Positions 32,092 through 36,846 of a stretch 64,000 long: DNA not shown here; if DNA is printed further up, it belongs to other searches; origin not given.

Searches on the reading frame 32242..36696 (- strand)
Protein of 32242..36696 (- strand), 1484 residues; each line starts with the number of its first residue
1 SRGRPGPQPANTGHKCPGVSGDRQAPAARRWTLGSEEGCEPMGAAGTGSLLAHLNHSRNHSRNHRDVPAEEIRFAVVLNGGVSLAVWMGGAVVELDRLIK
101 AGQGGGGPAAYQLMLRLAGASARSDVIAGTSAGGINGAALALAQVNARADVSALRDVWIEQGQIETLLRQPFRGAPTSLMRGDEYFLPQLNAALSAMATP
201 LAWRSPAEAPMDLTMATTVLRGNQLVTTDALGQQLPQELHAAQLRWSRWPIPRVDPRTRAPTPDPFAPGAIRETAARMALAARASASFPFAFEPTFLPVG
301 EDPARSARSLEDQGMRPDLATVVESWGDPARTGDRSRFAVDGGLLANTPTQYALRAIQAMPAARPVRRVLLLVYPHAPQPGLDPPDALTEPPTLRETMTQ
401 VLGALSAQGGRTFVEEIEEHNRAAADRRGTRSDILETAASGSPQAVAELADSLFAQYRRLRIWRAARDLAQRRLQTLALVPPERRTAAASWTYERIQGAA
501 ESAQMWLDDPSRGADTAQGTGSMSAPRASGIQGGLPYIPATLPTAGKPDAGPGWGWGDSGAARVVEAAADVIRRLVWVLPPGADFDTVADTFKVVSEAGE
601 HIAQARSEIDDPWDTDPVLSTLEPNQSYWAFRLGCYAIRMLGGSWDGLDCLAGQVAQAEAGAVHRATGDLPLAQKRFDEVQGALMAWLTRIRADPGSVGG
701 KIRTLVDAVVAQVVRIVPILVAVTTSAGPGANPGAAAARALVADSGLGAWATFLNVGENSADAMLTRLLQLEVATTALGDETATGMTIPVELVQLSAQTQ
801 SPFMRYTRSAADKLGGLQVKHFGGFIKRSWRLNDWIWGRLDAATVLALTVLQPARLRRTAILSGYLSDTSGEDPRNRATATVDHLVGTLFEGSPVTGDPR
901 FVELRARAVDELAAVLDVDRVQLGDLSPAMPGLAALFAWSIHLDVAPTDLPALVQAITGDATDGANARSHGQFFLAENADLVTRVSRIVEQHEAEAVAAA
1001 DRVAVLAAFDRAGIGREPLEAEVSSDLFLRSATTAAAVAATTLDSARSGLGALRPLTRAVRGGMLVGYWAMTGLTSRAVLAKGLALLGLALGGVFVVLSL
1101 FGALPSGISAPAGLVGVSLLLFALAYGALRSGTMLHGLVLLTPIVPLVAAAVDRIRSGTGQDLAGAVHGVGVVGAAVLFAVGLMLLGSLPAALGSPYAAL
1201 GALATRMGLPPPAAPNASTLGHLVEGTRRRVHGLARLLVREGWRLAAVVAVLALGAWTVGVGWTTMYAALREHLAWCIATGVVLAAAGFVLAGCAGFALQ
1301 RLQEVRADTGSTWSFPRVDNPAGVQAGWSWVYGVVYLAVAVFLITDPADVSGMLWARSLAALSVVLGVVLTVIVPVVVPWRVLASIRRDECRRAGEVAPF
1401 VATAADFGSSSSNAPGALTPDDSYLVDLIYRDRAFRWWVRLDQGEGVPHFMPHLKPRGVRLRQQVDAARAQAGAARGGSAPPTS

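Call 9: search_protein_families(library=pfam, proteins=[window:32242-36696:-], max_evalue=0.001)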
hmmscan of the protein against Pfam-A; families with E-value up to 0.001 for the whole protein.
window:32242-36696:- (1484 aa): 2 families
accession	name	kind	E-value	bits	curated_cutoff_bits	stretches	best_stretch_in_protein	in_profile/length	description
PF11856.13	DUF3376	-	9.3e-20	71.9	25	1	764-880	315-439/514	Protein of unknown function (DUF3376)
PF01734.28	Patatin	-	5e-13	50.1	27.7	1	76-354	1-191/191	Patatin-like phospholipase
